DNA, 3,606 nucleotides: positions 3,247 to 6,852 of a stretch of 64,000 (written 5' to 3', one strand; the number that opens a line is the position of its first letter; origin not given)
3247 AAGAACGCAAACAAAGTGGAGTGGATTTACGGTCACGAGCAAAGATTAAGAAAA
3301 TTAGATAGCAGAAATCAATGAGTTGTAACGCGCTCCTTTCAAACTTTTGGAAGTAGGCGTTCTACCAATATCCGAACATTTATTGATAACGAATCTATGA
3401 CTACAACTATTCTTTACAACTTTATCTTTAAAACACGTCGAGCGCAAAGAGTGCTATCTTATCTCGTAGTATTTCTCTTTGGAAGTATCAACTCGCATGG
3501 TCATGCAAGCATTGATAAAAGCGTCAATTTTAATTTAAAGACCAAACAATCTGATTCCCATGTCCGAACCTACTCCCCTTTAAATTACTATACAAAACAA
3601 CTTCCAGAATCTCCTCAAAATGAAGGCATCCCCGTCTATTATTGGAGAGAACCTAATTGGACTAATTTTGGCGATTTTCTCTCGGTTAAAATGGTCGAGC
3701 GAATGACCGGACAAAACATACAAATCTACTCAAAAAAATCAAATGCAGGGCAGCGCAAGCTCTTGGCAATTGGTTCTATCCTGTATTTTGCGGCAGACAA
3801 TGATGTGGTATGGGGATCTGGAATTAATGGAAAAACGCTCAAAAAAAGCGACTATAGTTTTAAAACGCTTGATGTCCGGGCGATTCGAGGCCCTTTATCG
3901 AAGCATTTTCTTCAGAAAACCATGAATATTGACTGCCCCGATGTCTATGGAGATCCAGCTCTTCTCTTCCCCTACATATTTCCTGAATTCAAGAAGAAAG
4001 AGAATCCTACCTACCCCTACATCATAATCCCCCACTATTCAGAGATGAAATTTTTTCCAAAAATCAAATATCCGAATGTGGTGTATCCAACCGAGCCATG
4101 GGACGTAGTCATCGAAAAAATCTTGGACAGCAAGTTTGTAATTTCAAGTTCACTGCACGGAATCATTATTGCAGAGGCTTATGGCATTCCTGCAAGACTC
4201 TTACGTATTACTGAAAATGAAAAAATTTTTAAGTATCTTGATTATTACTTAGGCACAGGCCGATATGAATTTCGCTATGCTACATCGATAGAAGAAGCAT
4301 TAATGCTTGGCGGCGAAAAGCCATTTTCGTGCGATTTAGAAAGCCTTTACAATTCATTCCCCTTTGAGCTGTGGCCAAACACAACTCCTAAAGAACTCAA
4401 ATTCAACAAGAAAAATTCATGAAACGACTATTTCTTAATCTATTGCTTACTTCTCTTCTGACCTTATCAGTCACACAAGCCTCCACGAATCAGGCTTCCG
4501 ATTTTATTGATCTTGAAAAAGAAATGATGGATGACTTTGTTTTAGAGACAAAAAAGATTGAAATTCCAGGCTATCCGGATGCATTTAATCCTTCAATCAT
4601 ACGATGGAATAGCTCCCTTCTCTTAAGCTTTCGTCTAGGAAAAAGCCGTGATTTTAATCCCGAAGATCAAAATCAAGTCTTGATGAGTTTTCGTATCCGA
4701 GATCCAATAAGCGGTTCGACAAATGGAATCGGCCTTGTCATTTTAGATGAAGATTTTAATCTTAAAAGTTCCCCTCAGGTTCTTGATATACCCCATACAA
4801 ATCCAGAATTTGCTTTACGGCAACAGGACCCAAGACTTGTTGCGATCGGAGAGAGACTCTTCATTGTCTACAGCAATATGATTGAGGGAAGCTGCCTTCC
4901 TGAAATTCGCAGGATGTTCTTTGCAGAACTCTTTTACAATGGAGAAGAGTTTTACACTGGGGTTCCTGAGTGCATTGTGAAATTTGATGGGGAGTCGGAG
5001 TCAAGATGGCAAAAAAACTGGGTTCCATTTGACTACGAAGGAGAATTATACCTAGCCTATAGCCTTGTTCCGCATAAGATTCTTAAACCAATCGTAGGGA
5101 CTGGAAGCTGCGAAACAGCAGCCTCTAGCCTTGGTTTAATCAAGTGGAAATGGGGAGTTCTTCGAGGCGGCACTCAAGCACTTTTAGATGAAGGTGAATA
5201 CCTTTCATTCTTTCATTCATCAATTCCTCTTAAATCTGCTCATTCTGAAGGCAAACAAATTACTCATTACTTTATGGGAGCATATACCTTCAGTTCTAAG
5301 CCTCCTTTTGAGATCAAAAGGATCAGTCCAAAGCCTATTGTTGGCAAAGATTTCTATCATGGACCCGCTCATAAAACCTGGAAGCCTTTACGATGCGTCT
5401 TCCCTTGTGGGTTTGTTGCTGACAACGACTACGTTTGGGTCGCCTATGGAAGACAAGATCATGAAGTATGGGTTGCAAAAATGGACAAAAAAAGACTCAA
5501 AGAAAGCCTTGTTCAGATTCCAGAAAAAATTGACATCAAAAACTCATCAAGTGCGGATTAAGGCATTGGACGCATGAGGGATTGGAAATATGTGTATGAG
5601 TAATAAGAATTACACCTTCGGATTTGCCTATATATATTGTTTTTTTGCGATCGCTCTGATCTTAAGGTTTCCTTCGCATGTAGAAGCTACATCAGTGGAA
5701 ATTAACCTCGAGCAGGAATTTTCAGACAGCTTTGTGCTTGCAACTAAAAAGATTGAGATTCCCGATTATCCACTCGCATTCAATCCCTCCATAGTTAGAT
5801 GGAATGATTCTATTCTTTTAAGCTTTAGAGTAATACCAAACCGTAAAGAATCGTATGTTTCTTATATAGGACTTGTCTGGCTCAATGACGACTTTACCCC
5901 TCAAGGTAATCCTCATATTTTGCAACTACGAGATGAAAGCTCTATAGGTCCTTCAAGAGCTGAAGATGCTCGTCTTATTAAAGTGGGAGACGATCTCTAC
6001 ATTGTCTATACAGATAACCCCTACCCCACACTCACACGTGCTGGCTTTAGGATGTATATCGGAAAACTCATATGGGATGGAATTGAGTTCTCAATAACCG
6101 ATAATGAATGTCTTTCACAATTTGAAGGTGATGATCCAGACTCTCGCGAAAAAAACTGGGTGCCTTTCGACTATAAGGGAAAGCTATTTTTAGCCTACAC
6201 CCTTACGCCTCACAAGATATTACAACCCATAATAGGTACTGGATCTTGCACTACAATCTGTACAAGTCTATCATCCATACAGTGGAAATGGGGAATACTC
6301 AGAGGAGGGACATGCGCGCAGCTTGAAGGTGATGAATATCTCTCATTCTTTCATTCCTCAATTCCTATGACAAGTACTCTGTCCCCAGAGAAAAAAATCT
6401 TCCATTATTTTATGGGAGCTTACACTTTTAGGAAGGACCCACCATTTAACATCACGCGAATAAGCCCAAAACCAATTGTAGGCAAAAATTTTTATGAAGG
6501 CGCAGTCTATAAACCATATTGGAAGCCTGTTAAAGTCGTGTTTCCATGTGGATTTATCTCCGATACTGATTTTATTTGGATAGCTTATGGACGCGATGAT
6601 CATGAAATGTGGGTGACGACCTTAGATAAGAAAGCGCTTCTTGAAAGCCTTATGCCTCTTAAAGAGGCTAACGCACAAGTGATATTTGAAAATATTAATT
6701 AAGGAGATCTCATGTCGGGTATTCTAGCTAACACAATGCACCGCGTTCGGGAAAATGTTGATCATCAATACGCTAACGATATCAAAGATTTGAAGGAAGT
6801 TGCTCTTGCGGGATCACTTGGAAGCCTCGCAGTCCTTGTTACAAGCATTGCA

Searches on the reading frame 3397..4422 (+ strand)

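Call 82: search_protein_families(library=pfam, proteins=[window:3397-4422:+], max_evalue=0.0001)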
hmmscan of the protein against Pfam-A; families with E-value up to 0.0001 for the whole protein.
window:3397-4422:+ (341 aa): 1 family
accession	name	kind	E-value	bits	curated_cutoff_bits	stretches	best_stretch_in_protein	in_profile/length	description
PF04230.19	PS_pyruv_trans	-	1.8e-13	51.5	25.3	1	131-268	89-275/280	Polysaccharide pyruvyl transferase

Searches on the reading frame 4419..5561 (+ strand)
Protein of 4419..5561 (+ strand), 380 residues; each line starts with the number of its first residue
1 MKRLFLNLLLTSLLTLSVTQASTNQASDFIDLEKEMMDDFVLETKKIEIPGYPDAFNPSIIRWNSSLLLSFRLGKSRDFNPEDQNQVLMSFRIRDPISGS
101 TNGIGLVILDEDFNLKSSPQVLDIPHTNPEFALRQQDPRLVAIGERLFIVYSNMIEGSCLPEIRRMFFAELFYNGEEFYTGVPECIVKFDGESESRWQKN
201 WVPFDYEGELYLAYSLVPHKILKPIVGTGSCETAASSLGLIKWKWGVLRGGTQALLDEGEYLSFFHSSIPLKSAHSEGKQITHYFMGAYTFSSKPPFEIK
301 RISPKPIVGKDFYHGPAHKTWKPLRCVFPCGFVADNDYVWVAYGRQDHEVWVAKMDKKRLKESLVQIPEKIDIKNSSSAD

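Call 82: search_protein_families(library=pfam, proteins=[window:4419-5561:+], max_evalue=0.0001)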
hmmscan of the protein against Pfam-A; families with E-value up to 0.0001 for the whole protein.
window:4419-5561:+ (380 aa): 1 family
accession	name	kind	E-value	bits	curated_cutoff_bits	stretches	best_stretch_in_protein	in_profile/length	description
PF04041.19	Glyco_hydro_130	-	3.7e-06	26.5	26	0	325-358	279-312/320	beta-1,4-mannooligosaccharide phosphorylase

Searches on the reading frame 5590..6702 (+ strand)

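Call 82: search_protein_families(library=pfam, proteins=[window:5590-6702:+], max_evalue=0.0001)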
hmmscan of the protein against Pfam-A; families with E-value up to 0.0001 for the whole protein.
window:5590-6702:+ (370 aa): 1 family
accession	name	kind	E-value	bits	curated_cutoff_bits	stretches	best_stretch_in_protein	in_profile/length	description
PF04041.19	Glyco_hydro_130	-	2e-06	27.4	26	0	62-202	34-172/320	beta-1,4-mannooligosaccharide phosphorylase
